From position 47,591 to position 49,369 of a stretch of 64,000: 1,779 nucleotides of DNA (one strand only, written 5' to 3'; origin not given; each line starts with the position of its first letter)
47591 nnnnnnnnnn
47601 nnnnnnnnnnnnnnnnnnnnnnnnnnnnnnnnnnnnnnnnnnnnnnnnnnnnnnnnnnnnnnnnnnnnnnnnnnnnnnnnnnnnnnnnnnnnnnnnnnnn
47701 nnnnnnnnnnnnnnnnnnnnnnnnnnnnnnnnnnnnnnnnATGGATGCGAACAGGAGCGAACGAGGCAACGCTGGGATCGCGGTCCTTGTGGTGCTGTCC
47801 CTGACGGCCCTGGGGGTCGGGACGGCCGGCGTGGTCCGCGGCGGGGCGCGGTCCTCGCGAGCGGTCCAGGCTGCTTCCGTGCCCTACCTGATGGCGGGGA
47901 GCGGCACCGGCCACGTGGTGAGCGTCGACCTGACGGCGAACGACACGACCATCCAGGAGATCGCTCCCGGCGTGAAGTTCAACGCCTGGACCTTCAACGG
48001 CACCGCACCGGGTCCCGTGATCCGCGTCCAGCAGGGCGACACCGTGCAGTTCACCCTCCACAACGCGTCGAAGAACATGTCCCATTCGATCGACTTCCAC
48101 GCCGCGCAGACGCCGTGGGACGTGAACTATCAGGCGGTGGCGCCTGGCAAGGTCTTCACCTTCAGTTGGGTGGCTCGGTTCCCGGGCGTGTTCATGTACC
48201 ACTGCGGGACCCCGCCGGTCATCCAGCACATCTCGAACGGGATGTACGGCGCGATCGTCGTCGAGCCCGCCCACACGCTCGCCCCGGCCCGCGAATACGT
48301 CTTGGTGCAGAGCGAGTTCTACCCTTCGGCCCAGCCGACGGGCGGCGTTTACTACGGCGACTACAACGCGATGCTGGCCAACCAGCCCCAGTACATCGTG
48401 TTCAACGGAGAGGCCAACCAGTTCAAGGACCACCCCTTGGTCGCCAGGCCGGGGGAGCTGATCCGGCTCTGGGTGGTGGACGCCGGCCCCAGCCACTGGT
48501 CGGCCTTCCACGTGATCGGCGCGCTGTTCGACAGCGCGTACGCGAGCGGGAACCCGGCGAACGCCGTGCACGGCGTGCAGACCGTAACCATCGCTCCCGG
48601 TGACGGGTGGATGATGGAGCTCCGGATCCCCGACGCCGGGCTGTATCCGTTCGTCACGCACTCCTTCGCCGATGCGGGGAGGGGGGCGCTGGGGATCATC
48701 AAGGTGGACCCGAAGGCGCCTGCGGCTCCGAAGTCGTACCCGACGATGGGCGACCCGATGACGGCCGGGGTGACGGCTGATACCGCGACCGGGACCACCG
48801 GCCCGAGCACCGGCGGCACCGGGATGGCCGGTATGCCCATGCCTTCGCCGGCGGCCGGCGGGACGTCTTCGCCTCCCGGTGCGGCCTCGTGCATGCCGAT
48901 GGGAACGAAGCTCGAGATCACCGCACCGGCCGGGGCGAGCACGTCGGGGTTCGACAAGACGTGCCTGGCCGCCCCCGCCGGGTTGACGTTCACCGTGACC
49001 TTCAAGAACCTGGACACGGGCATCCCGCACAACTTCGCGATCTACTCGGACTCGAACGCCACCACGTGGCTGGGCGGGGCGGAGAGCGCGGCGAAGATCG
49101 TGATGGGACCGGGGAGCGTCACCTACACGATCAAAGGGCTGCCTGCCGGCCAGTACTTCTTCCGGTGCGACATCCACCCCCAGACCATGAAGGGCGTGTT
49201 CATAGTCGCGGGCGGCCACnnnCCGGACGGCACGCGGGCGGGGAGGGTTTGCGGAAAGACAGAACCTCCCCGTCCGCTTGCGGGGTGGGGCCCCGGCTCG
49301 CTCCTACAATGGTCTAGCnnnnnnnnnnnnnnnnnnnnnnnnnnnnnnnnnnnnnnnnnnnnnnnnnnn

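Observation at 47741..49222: NirK with methionine-rich linker and fused C-terminal cupredoxin (three-domain nitrite reductase)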

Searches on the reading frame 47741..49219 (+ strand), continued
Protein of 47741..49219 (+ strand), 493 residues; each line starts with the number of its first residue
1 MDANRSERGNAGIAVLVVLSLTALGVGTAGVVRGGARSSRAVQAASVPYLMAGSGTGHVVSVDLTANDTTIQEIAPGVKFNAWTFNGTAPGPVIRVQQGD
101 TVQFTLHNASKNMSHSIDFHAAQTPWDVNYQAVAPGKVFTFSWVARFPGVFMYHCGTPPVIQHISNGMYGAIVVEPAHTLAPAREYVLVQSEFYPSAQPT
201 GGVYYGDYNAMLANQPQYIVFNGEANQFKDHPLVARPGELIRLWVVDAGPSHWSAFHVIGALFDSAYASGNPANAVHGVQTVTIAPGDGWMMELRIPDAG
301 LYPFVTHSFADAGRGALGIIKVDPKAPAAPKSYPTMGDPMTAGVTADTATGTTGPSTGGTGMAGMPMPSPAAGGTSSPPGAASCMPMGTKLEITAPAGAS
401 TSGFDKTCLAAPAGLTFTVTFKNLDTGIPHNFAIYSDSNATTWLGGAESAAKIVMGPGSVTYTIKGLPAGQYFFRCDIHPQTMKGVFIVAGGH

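Call 25: predict_structure(alignment_id=A1)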
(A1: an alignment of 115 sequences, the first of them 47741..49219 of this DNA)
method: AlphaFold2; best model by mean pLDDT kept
length: 493 residues; sequences in the alignment: 115
mean_pLDDT: 85.9   pTM: 0.70
mean pLDDT of the five models: 85.9, 84.8, 84.6, 83.8, 83.7
residues with pLDDT >= 90: 344; 70-90: 64; 50-70: 37; < 50: 48
segments of 3 or more residues with pLDDT < 50: 1-6, 33-36, 351-382
pLDDT, mean of each block of 10 residues (from residue 1): 44 68 59 49 73 95 93 96 95 97 96 91 84 96 96 94 94 95 98 95 93 95 96 98 96 95 98 96 97 99 89 92 98 97 88 39 33 35 80 81 87 96 88 95 78 89 95 94 94 66
secondary structure, 60 per line:
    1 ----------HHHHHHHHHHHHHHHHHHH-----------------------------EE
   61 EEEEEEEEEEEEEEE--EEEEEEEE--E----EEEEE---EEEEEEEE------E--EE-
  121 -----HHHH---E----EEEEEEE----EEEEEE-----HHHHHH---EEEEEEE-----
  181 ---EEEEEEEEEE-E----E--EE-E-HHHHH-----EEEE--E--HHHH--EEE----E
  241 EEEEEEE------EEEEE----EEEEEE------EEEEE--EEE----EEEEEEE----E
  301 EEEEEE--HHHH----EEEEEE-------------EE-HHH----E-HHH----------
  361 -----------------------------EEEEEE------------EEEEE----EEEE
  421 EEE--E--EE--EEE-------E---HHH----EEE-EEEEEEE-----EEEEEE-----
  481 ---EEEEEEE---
elements in order: H11-29 E59-75 E78-85 E93-97 E101-108 H126-129 E138-144 E149-154 H160-165 E169-175 E184-193 H208-212 E218-221 H227-230 E233-235 E240-247 E254-258 E263-268 E275-279 E282-284 E289-295 E300-306 H309-312 E317-322 E390-395 E408-412 E417-423 E433-435 E454-456 E458-464 E470-475 E484-490

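Call 30: fold_search(model_id=the predicted structure, library=pdb)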
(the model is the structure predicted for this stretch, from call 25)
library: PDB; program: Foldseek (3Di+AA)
matches with E <= 10: 1898; with E <= 0.001: 700
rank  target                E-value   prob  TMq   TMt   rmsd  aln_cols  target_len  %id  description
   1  6hbe_A                2.4e-38  1.00  0.54  0.63  15.5       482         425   27  Cu-containing nitrite reductase (NirK) from Thermus scotoductus SA-01 (released 2019-01-23)
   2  6hbe_C                1.1e-37  1.00  0.54  0.62  15.4       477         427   27  Cu-containing nitrite reductase (NirK) from Thermus scotoductus SA-01 (released 2019-01-23)
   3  3x1e                  7.3e-34  1.00  0.52  0.85   8.9       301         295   41  Structure of copper-containing nitrite reductase from Geobacillus thermodenitrificans without chloride (released 2015-11-18)
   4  3wkp                  1.6e-33  1.00  0.52  0.85   5.2       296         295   40  C135A mutant of Geobacillus thermodenitrificans copper-containing nitrite reductase in complex with nitrite (released 2013-12-11)
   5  3wkq                  1.8e-33  1.00  0.52  0.85   5.2       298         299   41  Copper-containing nitrite reductase from Geobacillus thermodenitrificans in complex with formate (released 2013-12-11)
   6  3wi9                  2.1e-33  1.00  0.52  0.83  12.9       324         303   38  Crystal structure of copper nitrite reductase from Geobacillus kaustophilus (released 2014-07-23)
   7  4zk8                  2.4e-33  1.00  0.51  0.85   9.0       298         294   41  Copper-containing nitrite reductase from thermophilic bacterium Geobacillus thermodenitrificans (Re-refined) (released 2015-05-20)
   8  3wia_I                3.2e-33  1.00  0.50  0.90   1.3       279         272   42  Crystal structure of the N-terminal 1-37 residues deleted mutant of Geobacillus copper nitrite reductase (released 2014-07-23)
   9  9kwt                  3.2e-33  1.00  0.52  0.84   9.7       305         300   40  Structure of a copper-containing nitrite reductase (D98N/G136A mutant) from Geobacillus thermodenitrificans (released 2025-06-11)
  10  3wia_A                3.4e-33  1.00  0.51  0.91   1.3       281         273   42  Crystal structure of the N-terminal 1-37 residues deleted mutant of Geobacillus copper nitrite reductase (released 2014-07-23)
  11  3x1f                  4.0e-33  1.00  0.52  0.85   8.9       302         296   40  H294M mutant of copper-containing nitrite reductase from Geobacillus thermodenitrificans (released 2015-11-18)
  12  9kvl                  4.5e-33  1.00  0.52  0.85   4.6       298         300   40  Neutron and X-ray joint refined structure of a copper-containing nitrite reductase (C135A mutant) in complex with nitrit (released 2025-06-11)
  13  9kwu                  4.7e-33  1.00  0.52  0.85  12.8       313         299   39  D98N/C135A mutant of a copper-containing nitrite reductase in complex with nitrite (released 2025-06-11)
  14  9kws                  6.6e-33  1.00  0.52  0.85   8.9       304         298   40  D98N mutant of a copper-containing nitrite reductase from Geobacillus thermodenitrificans (released 2025-06-11)
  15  9kwv                  8.8e-33  1.00  0.52  0.84  13.2       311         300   38  Structure of a D98N/C135A/G136A mutant copper-containing nitrite reductase in complex with nitrite (released 2025-06-11)
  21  9cck_A                5.4e-31  1.00  0.55  0.65   9.1       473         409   24  Multi-copper oxidase with a C-terminal cupredoxin domain from Nitrosopumilus maritimus (released 2025-02-05)
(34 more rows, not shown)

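Call 54: find_related_loci(query=A1, collection=genome_contigs, flank=3000)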
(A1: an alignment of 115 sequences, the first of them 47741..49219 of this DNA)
Query A1 (493 aa) in genome_contigs; peptide patterns used: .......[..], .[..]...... (x = any residue, [..] = any of these).
599 stretches matched a pattern (row limit reached: there are more); 585 encode a relative of the query (tblastn E <= 1e-3); the best 80 are kept; 80 distinct loci.
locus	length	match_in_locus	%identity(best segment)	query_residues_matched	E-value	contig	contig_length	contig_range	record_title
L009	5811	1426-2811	57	15-490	8e-168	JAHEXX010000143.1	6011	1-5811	MAG: bacterium isolate nzgw114 NODE_8780_length_6012_cov_3.387031, whole genome shotgun sequence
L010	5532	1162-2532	54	8-490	8e-164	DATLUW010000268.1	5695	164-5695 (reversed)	MAG TPA_asm: Actinomycetota bacterium isolate SMAG_U13176 k141_948597, whole genome shotgun sequence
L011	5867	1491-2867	57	13-490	2e-160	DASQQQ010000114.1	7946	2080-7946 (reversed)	MAG TPA_asm: Actinomycetota bacterium isolate SMAG_U10861 k141_202383, whole genome shotgun sequence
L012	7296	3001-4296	57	43-489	1e-155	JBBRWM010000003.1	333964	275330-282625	MAG: Actinomycetota bacterium isolate La4_maxbin2.307 La4_maxbin2.307_K_720458_L_333964_cov_26.7826, whole genome shotgu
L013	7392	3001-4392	53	13-492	8e-155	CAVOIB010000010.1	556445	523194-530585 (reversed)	MAG: uncultured Actinomycetes bacterium isolate MFD10007.bin.1.248 genome assembly, contig: contig_66435, whole genome s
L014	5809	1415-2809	55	16-489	2e-151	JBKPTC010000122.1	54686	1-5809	MAG: bacterium isolate GS_EKS_MAG_00006 GS_EKS_000002073242, whole genome shotgun sequence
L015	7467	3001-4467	52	4-489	1e-150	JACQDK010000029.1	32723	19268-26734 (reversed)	MAG: Actinomycetota bacterium isolate NC_groundwater_992_Pr1_S-0.65um_70_10 Montesol18_Sp65_coassembly_scaffold_193787,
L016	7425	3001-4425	52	13-492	2e-150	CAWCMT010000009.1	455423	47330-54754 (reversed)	MAG: uncultured Actinomycetes bacterium isolate MFD05442.bin.2.3 genome assembly, contig: contig_6065, whole genome shot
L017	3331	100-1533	53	13-489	7e-157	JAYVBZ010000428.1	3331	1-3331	MAG: Actinomycetota bacterium isolate GL30_DN_concoct_6 GL30_DN_concoct_6_427, whole genome shotgun sequence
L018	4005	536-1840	54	44-493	2e-151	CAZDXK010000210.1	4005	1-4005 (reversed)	MAG TPA_asm: uncultured Actinomycetes bacterium isolate SRP136066_co1_143 genome assembly, contig: NODE_43403_length_400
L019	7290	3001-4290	56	52-489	6e-147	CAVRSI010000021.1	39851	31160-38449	MAG: uncultured Actinomycetes bacterium isolate MFD08700.bin.2.93 genome assembly, contig: contig_25384, whole genome sh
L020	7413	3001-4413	52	13-489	4e-145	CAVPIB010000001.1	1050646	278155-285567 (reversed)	MAG: uncultured Actinomycetes bacterium isolate MFD09964.bin.1.67 genome assembly, contig: contig_2264, whole genome sho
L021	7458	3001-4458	51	15-489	1e-144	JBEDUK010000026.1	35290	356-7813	MAG: Actinomycetota bacterium isolate Bin.020.pasture_P3 k127_2315810, whole genome shotgun sequence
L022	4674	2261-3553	55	57-492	9e-147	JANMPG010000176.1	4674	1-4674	MAG: Actinomycetes bacterium isolate OTE_51_metabat_502 OTE_51_k141_1453513, whole genome shotgun sequence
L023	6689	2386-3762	50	14-493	6e-143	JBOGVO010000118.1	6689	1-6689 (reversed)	MAG: Actinomycetota bacterium isolate M3-S_metawrap_bin.84 k127_557169, whole genome shotgun sequence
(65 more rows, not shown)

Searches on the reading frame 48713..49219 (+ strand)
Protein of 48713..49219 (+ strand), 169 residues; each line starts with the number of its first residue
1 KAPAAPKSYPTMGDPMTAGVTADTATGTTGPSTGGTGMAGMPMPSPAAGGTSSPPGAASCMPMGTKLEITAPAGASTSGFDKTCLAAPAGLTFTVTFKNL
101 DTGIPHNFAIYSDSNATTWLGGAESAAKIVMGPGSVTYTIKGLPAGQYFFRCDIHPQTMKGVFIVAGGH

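Call 6: search_solved_structures(query=window:48713-49219:+, max_evalue=1, show_alignments=5)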
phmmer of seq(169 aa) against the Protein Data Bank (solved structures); distinct sequences matched with E-value up to 1: 9.
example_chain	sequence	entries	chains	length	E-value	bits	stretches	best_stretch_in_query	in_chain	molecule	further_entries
6kol_A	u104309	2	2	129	2.5e-05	27.6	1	67-112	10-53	Blue (Type 1) copper domain protein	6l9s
7zqe_M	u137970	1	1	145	0.0014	21.8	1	58-157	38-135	Plastocyanin, chloroplastic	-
2plt_A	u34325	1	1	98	0.0036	20.6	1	85-157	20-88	PLASTOCYANIN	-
1fa4_A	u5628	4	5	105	0.017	18.4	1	81-167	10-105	PLASTOCYANIN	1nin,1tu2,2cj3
2gim_A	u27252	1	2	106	0.017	18.3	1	81-167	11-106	Plastocyanin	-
1kbv_A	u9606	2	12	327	0.041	17.1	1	90-159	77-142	Major outer membrane protein PAN 1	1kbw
5tb7_A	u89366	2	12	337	0.045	17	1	90-159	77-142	Nitrite reductase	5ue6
2aan_A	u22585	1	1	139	0.069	16.4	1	66-116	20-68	auracyanin A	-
3g5w_A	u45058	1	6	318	0.11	15.7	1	92-157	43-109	Multicopper oxidase type 1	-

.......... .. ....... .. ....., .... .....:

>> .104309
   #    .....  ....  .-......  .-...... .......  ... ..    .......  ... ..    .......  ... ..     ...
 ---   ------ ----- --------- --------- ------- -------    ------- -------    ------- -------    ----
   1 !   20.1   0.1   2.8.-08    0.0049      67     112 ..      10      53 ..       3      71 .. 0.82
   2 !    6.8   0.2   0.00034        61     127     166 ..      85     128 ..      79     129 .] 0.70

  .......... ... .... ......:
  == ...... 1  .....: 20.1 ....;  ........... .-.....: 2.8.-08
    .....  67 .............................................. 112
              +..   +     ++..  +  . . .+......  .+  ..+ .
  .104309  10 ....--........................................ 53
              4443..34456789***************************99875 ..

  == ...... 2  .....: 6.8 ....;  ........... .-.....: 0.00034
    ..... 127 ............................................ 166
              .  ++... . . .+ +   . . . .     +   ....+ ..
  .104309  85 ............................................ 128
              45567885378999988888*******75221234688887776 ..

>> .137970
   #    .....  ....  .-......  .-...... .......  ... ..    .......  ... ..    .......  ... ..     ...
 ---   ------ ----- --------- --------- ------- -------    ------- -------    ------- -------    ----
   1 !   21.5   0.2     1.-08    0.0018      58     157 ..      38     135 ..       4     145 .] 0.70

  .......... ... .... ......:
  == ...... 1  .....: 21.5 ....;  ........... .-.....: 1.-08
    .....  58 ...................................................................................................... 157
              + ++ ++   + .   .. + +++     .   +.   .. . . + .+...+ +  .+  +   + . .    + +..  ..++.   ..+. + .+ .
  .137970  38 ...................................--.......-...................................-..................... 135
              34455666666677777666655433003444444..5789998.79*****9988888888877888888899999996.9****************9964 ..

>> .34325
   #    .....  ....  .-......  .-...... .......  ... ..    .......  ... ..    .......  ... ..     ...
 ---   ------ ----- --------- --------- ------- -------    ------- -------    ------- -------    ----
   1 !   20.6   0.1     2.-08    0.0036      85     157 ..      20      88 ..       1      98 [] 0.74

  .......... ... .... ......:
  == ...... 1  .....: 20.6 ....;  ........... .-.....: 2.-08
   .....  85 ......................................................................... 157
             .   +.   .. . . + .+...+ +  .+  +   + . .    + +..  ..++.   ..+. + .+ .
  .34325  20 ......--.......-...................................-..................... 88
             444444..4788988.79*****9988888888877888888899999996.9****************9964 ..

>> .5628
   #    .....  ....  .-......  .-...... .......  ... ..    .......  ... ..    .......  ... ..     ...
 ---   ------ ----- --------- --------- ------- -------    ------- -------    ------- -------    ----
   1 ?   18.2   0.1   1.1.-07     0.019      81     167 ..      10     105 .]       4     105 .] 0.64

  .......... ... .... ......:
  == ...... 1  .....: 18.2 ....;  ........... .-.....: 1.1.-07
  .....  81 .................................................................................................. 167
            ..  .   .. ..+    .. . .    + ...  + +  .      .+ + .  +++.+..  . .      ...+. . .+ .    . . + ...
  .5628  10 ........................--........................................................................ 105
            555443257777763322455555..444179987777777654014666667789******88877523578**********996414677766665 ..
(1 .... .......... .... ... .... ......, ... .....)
